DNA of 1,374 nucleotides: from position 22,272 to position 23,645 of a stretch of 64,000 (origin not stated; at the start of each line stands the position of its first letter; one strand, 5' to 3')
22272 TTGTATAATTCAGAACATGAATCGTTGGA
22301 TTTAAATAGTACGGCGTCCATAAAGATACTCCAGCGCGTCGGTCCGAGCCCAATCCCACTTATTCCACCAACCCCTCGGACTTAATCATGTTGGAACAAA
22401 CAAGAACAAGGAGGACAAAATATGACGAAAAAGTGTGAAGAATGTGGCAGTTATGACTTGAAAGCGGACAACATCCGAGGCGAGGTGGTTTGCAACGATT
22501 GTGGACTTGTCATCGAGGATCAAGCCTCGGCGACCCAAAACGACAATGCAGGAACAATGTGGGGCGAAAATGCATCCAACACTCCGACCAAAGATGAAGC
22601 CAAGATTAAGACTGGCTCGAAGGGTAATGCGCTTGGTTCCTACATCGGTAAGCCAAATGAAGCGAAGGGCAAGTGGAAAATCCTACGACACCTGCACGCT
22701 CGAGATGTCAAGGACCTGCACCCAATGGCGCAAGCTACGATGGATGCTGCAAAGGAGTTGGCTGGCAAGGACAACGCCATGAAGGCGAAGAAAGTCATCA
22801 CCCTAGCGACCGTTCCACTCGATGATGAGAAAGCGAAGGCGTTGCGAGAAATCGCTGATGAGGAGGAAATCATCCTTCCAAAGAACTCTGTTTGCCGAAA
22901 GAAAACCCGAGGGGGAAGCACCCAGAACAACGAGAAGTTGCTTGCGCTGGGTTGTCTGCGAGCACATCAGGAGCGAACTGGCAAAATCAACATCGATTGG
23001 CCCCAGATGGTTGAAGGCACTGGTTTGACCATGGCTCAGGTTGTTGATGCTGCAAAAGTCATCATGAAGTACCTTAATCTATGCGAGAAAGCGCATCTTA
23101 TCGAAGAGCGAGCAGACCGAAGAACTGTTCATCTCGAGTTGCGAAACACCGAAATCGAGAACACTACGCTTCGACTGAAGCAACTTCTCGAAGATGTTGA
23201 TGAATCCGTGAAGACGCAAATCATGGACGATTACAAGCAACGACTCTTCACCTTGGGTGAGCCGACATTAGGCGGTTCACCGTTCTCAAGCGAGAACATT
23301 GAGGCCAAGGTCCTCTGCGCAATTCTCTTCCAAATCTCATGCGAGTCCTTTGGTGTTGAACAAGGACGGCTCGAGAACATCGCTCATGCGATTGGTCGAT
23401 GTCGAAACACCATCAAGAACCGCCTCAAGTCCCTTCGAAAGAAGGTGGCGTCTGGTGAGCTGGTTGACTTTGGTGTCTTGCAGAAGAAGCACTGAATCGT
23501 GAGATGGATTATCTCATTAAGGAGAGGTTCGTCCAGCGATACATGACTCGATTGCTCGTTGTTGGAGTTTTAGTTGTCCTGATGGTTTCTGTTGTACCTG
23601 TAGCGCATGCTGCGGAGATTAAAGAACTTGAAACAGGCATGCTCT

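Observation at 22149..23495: Divergent TFB paralog preceded by a palindromic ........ repeat operator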

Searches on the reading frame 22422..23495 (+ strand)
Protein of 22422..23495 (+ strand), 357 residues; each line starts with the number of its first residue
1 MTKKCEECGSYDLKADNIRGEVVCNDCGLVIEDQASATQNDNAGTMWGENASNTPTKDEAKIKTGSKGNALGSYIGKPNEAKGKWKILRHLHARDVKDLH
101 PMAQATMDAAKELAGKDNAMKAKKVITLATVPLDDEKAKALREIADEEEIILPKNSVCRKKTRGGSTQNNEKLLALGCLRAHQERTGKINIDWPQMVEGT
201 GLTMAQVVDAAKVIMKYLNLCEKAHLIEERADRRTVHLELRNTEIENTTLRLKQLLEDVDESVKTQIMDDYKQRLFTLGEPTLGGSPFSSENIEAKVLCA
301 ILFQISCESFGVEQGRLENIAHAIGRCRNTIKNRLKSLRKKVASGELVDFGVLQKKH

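Call 3: search_protein_families(library=pfam, proteins=[window:22422-23495:+], max_evalue=1)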
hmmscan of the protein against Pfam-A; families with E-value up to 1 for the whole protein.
window:22422-23495:+ (357 aa): 9 families
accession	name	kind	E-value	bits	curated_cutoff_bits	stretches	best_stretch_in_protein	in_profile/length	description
PF08271.17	Zn_Ribbon_TF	-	4.9e-09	36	29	1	4-34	2-32/43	TFIIB zinc-binding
PF22109.2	Zn_ribbon_tTFIIB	-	0.00043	20.6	28.6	1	3-31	10-39/40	Transcription factor IIB, zinc ribbon, Trypanosome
PF14354.12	Lar_restr_allev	-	0.082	13.6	28.6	1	3-47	4-54/58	Restriction alleviation protein Lar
PF13730.12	HTH_36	-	0.092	13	25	1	317-341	28-52/55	Helix-turn-helix domain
PF01743.26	PolyA_pol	-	0.11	13.3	23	1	214-278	31-98/126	Poly A polymerase head domain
PF14149.11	YhfH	-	0.13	12.5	27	0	23-37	15-29/37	YhfH-like protein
PF23447.1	DUF7128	-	0.18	12.2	25.7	1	24-40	15-31/44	Domain of unknown function (DUF7128)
PF17762.8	HTH_ParB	-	0.5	11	22.6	0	318-357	24-63/102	ParB HTH domain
PF21344.3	Zn_ribbon_LysW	-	0.68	10.1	27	0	4-29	2-29/46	Alpha-aminoadipate carrier protein LysW-like, globular domain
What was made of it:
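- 22431..22523 (+): TFIIB-type zinc ribbon (residues 4-34, CxxC...CxxC). PF08271 at 36 bits against a cut-off of 29 (call 3).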

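Call 6: find_homologous_proteins(query=window:22422-23495:+, max_evalue=0.001)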
Query window:22422-23495:+ (357 aa): 64 proteins with E <= 0.001 among 2976 candidates.
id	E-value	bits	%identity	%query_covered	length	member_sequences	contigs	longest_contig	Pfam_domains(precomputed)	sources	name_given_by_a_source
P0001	4.7e-231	784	99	100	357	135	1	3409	PF08271.18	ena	-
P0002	6.4e-197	672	85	99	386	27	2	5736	PF08271.18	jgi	-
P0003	2.6e-194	663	83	100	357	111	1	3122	-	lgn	-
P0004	5.8e-190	649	82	100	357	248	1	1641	PF08271.18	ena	-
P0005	7.3e-189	645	81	99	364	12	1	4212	PF08271.18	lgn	-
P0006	4.2e-188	643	79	100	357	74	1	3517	PF08271.18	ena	-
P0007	8.5e-188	642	79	100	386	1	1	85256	PF08271.18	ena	-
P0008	1.5e-187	641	78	100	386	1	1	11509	PF08271.18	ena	-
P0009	1.5e-187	641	79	100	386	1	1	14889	PF08271.18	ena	-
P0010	2.0e-187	641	78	100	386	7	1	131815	PF08271.18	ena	-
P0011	2.4e-187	640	78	100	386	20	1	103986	PF08271.18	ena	-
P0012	3.3e-187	640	79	100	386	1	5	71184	PF08271.18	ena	-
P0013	3.4e-187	640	79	100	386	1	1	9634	PF08271.18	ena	-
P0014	3.4e-187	640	79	100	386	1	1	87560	PF08271.18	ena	-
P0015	3.4e-187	640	79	100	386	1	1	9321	PF08271.18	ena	-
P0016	5.2e-187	639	79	100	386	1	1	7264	PF08271.18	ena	-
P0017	5.4e-187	639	79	100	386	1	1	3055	PF08271.18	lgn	-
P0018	5.4e-187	639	79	100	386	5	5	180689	PF08271.18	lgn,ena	-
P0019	7.3e-187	639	79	100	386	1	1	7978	PF08271.18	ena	-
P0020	8.7e-187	639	79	100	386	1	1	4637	PF08271.18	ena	-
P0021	8.9e-187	638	80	100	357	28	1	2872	PF08271.18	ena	-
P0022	1.0e-186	638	79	100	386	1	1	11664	PF08271.18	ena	-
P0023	1.1e-186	638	78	100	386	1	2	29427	PF08271.18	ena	-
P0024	1.1e-186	638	78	100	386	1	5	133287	PF08271.18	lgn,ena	-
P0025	1.1e-186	638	79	100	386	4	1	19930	PF08271.18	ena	-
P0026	1.1e-186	638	79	100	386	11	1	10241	PF08271.18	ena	-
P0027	1.1e-186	638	78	100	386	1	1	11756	PF08271.18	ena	-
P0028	1.1e-186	638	78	100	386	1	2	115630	PF08271.18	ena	-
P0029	1.2e-186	638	78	100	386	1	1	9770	PF08271.18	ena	-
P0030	1.9e-186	637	78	100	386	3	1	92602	PF08271.18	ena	-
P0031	2.5e-186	637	78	100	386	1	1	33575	PF08271.18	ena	-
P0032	2.8e-186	637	79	100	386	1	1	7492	PF08271.18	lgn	-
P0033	3.0e-186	637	78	100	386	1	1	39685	PF08271.18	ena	-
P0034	3.5e-186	637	78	100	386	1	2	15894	PF08271.18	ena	-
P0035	3.5e-186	637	78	100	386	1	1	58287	PF08271.18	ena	-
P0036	4.8e-186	636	78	100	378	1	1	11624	PF08271.18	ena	-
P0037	8.6e-186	635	78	100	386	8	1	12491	PF08271.18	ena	-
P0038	1.4e-185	635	79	100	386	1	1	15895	PF08271.18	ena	-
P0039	2.5e-185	634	78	100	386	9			PF08271.18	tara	tara:strand:+ start:55 stop:1215 length:1161 start_codon:yes stop_codon:yes gene_type:complete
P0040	1.4e-184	631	78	100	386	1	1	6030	PF08271.18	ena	-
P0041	2.6e-184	630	78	100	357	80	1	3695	PF08271.18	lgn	-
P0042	2.7e-184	630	78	100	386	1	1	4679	PF08271.18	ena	-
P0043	3.1e-184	630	79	99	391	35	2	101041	PF08271.18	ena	-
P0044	2.6e-182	624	79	99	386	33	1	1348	PF08271.18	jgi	-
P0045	8.7e-175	599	75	100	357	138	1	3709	PF08271.18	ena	-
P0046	1.1e-172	592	73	100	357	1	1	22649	PF08271.18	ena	-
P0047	1.4e-172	592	74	100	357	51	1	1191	PF08271.18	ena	-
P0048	1.5e-169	582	75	99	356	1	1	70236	PF08271.18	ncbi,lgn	-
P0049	1.9e-159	549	71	99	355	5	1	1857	PF08271.18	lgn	-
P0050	7.9e-149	514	66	100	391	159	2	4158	PF08271.18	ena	-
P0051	9.2e-149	514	68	100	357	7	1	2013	PF08271.18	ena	-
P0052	1.1e-117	411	54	99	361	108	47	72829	PF08271.18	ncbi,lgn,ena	ncbi:MAG: TFIIB-type zinc ribbon-containing protein [Candidatus Poseidoniaceae archaeon]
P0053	1.8e-117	411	55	99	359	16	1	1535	PF08271.18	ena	-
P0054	4.6e-117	409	54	99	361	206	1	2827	PF08271.18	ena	-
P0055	5.3e-116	406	54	99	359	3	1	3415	PF08271.18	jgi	jgi:transcription initiation factor TFIIIB Brf1 subunit/transcription initiation factor TFIIB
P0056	3.9e-114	400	53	99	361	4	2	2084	PF08271.18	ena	-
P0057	2.2e-113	397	53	99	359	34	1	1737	PF08271.18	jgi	jgi:transcription initiation factor TFIIIB Brf1 subunit/transcription initiation factor TFIIB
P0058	1.4e-112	395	53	99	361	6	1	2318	PF08271.18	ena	-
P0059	2.1e-112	394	52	99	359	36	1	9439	PF08271.18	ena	-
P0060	1.5e-109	385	51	99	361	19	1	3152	PF08271.18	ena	-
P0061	8.2e-109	382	86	59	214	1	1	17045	PF08271.18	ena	-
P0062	2.4e-78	282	63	58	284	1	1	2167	PF01266.31,PF08271.18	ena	-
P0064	1.5e-64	237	71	49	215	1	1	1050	PF08271.18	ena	-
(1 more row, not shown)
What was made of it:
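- IMG annotators named two members TFIIIB Brf1/TFIIB (call 6).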

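Call 7: search_solved_structures(query=window:22422-23495:+, max_evalue=10, show_alignments=3)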
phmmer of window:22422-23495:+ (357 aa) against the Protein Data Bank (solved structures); distinct sequences matched with E-value up to 10: 11.
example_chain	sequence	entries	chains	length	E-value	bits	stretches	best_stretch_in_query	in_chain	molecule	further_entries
1pft_A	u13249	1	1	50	0.0076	19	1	3-34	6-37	TFIIB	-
2md0_A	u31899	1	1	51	0.22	14.2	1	141-178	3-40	AcK1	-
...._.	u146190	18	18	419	0.39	13.3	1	4-47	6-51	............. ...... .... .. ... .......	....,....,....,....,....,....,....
2yru_A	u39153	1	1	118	0.53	12.9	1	243-286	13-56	Steroid receptor RNA activator 1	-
4fp8_H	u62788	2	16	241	1.5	11.4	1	162-249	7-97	Antibody C05, heavy chain | Broadly neutralizing antibody C05, heavy chain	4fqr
4fnl_H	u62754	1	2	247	1.6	11.4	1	162-249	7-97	Antibody C05, Heavy Chain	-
6ml8_H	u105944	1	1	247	1.6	11.4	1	162-249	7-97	C05 antibody Fab heavy chain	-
6d0u_E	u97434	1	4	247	1.6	11.3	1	162-249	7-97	Antibody C05 V110P/A117E mutant, heavy chain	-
5umn_C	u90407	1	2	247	1.6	11.3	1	162-249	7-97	Antibody C05 VPGSGW mutant, heavy chain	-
7d6y_B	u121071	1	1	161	2.1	11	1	188-276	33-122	VH Domain (1C5)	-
9cin_H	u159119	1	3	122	2.3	10.8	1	165-251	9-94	Antibody Heavy Chain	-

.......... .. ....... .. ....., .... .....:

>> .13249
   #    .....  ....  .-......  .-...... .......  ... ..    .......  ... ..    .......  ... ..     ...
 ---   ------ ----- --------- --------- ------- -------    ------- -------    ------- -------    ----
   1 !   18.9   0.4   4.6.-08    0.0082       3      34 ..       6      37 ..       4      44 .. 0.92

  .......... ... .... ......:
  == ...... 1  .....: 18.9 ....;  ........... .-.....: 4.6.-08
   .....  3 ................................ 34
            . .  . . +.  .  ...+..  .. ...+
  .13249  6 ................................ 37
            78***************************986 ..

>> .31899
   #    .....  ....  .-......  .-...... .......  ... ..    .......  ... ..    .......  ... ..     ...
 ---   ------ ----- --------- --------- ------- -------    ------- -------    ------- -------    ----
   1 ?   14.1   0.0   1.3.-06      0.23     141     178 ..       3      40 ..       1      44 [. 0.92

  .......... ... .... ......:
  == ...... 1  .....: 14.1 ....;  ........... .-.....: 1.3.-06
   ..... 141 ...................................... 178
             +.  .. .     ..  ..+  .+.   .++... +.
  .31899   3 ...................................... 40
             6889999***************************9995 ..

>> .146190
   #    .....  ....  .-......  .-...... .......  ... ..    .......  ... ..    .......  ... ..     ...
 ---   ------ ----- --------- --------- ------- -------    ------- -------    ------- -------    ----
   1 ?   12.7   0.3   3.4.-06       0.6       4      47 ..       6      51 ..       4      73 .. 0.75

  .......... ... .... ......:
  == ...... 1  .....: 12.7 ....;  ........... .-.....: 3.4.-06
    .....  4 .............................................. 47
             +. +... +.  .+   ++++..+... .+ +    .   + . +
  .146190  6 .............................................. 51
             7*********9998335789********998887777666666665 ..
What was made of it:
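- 22431..22523 (+): Matches 1pft (call 7).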

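Call 11: find_encoding_contigs(protein=P0052, flank=3000, max_places=6)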
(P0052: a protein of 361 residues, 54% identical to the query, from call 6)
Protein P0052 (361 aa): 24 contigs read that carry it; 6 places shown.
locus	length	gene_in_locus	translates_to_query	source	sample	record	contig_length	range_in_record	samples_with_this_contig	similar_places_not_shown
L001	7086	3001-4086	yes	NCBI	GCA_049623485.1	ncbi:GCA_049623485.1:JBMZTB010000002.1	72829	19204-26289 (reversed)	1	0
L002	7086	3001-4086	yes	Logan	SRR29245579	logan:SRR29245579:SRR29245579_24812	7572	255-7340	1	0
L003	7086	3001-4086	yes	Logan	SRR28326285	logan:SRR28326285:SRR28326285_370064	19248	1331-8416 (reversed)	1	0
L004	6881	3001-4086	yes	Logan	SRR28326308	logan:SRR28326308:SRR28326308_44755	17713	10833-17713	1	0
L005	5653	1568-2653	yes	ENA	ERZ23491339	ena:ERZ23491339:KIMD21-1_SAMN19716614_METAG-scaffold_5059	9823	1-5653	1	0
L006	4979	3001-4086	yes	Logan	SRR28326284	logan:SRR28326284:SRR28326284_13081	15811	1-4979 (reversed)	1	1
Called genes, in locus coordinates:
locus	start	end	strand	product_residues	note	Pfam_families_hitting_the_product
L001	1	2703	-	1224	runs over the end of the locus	PF12705:PDDEXK_1 (faint)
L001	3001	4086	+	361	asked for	PF08271:Zn_Ribbon_TF (weak)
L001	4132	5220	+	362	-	-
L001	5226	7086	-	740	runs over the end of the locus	-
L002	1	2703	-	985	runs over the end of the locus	?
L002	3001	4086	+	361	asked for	PF08271:Zn_Ribbon_TF (weak)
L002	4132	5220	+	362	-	-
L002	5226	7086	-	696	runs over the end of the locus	?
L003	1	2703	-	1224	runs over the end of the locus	PF12705:PDDEXK_1 (faint)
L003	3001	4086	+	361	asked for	PF08271:Zn_Ribbon_TF (weak)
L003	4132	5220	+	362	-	-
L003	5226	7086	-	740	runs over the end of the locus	-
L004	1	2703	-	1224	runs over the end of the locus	PF12705:PDDEXK_1 (faint)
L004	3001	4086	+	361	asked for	PF08271:Zn_Ribbon_TF (weak)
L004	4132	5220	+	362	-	-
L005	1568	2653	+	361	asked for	PF08271:Zn_Ribbon_TF (weak)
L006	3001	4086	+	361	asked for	PF08271:Zn_Ribbon_TF (weak)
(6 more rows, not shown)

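Call 12: find_encoding_contigs(protein=P0048, flank=3000, max_places=3)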
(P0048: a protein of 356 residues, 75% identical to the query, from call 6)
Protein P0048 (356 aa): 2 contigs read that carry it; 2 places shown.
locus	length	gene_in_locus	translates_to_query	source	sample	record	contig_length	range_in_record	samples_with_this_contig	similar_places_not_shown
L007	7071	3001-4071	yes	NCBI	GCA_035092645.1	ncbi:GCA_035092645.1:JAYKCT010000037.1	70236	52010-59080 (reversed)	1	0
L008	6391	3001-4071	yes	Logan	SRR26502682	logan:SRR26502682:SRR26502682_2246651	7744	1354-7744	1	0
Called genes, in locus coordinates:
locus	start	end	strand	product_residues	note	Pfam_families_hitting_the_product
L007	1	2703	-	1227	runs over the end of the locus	PF12705:PDDEXK_1 (faint)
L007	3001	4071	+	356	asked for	PF08271:Zn_Ribbon_TF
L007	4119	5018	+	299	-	-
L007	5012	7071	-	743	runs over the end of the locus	-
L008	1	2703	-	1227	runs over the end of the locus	PF12705:PDDEXK_1 (faint)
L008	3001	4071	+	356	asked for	PF08271:Zn_Ribbon_TF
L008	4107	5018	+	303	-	-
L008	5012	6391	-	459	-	?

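Call 15: find_related_loci(query=A1, collection=genome_contigs, flank=2500)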
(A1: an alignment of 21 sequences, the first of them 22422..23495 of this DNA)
Query A1 (357 aa) in genome_contigs; peptide patterns used: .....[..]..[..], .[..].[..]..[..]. (x = any residue, [..] = any of these).
113 stretches matched a pattern; 34 encode a relative of the query (tblastn E <= 1e-3); 34 distinct loci.
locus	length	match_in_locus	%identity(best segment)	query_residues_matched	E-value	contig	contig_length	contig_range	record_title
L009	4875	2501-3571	96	1-357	0e+0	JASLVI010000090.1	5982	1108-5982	MAG: Candidatus Poseidoniaceae archaeon isolate ETNP17_MAG_1 NODE_90_length_5982_cov_5.630991, whole genome shotgun sequ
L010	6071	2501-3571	84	1-357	0e+0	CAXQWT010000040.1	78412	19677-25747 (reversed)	MAG: Salipiger bermudensis isolate 3um_C4D0715_2.29 genome assembly, contig: k127_1248113, whole genome shotgun sequence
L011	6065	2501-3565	85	1-355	0e+0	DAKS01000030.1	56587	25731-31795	MAG TPA_asm: Euryarchaeota archaeon UBA443 UBA443_contig_4536, whole genome shotgun sequence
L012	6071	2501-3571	83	1-357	0e+0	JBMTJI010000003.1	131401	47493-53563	MAG: Candidatus Poseidoniaceae archaeon isolate CJ_V5_S11_50percent_ser_metabat.43 NODE_13_length_131401_cov_9.730475, w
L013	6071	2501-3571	82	1-357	0e+0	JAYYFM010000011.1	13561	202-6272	MAG: Thermoplasmatota archaeon isolate XS_MAG85 XS_MAG85_0011, whole genome shotgun sequence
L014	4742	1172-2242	82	1-357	0e+0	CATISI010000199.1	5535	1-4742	MAG: Candidatus Poseidoniaceae archaeon isolate bin.912 MAG genome assembly, contig: k119_7301589, whole genome shotgun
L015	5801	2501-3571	83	1-357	0e+0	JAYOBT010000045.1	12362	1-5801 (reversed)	MAG: Candidatus Poseidoniales archaeon isolate 139554_S156_metabat_bins_2.tsv.144 NODE_4666_length_12362_cov_13.301292,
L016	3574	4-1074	81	1-357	0e+0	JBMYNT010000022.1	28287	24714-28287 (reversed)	MAG: Candidatus Poseidoniaceae archaeon isolate ME_XS_2307_bin_75 ME_XS_2307_bin_75_21, whole genome shotgun sequence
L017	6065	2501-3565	80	1-355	0e+0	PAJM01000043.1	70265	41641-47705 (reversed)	MAG: Methanobacteriota archaeon isolate SAT95 MHASMcontig_785578, whole genome shotgun sequence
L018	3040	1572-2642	80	1-357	0e+0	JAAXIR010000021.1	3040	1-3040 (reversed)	MAG: Candidatus Poseidoniales archaeon isolate SW22112_bin_20 NODE_20865_length_3040_cov_5.012730, whole genome shotgun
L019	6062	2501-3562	81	1-354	0e+0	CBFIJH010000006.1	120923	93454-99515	MAG: Candidatus Poseidoniaceae archaeon isolate Co_bin_759_indstr genome assembly, contig: Co_bin_759_indstr_c6, whole g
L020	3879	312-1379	78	1-356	0e+0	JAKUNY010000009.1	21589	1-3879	MAG: Candidatus Poseidoniaceae archaeon isolate ALOHA_A2.0_19 A2.0-MGIIa-L2-1_9, whole genome shotgun sequence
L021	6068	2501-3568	78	1-356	0e+0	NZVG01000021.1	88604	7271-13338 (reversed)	MAG: Methanobacteriota archaeon isolate NAT68 26382, whole genome shotgun sequence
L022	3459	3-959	85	39-357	0e+0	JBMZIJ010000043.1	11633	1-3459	MAG: Candidatus Poseidoniaceae archaeon isolate ME_XS_2301_4_bin25 ME_XS_2301_4_bin25_42, whole genome shotgun sequence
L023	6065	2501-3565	79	1-355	0e+0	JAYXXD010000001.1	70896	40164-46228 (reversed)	MAG: Thermoplasmatota archaeon isolate XS_MAG161 XS_MAG161_0001, whole genome shotgun sequence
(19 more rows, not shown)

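Call 16: predict_structure(alignment_id=A1)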
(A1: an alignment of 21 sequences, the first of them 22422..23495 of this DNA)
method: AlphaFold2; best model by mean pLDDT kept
length: 357 residues; sequences in the alignment: 21
mean_pLDDT: 69.8   pTM: 0.64
mean pLDDT of the five models: 69.8, 68.0, 67.6, 65.9, 65.1
residues with pLDDT >= 90: 55; 70-90: 178; 50-70: 38; < 50: 86
segments of 3 or more residues with pLDDT < 50: 17-20, 27-29, 31-99, 160-166
pLDDT, mean of each block of 10 residues (from residue 1): 56 56 54 33 28 26 26 30 29 33 79 87 84 74 68 64 48 89 88 83 82 85 86 86 90 88 92 91 81 89 91 78 84 91 88 78
secondary structure, 60 per line:
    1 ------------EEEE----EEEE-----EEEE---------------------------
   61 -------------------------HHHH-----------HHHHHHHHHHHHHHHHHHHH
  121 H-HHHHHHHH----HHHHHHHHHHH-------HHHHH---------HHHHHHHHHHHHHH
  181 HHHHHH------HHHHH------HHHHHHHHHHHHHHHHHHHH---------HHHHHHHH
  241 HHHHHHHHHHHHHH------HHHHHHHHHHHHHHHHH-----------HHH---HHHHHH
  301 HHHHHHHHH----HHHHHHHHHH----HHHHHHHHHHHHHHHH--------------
elements in order: E13-16 E21-24 E30-33 H86-89 H101-121 H123-130 H135-145 H153-157 H167-186 H193-197 H204-223 H233-254 H261-277 H295-309 H314-323 H328-343
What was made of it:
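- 22722..23450 (+): Helical core: two degenerate cyclin-like repeats with insertions. The C-terminal HTH (residues 314-343, 23361-23450) carries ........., aligned to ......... in TFB. AF2 pLDDT about 80-90, 12 helices (call 16).
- On TFB/TFIIB family: The segment is longer, lysine-rich and predicted disordered (call 16).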

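Call 19: search_protein_representatives(alignment_id=A1)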
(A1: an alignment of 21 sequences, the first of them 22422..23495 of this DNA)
Query: 21 sequences, 357 profile positions. Proteins with E-value up to 0.001 (for the whole library): 144; up to 1e-10: 29; up to 1e-30: 6. The best 144 are listed.
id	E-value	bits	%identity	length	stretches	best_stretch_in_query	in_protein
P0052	8.3e-188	640.3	-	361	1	1-355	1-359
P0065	1.8e-55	204.9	-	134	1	1-106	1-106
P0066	1.7e-40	155.7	-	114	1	141-234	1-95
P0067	3.7e-33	131.6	-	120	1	102-179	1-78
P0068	5.1e-33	131.1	-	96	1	1-70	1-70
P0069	1.8e-31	126.0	-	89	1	102-172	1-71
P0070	1.1e-28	116.9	-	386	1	3-341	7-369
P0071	4.3e-28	114.9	-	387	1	1-350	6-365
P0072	3.2e-27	112.0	-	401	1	4-355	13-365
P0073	1.6e-25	106.5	-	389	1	3-348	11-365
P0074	1.4e-24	103.3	-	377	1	1-351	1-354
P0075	2.0e-24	102.8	-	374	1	3-340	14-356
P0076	2.4e-24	102.6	-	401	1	2-353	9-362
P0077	5.2e-24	101.5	-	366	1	5-353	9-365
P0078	3.4e-22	95.5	-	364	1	3-339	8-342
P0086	3.9e-15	72.3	-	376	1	1-341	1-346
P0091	2.1e-11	60.0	-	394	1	1-333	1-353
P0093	1.2e-10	57.5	-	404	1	64-340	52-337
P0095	9.3e-10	54.6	-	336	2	4-59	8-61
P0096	2.2e-08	50.1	-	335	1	1-140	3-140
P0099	4.1e-07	45.9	-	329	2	3-58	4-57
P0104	2.1e-06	43.6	-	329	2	3-61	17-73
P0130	6.1e-05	38.8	-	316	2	3-34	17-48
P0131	6.3e-05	38.7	-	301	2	3-96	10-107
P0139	8.0e-05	38.4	-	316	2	3-41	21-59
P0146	1.0e-04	38.0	-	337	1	3-339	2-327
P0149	1.1e-04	37.9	-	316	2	5-33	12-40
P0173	3.9e-04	36.1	-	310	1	3-36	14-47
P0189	6.3e-04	35.4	-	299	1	3-100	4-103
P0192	6.7e-04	35.3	-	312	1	2-81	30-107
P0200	8.3e-04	35.0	-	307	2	1-39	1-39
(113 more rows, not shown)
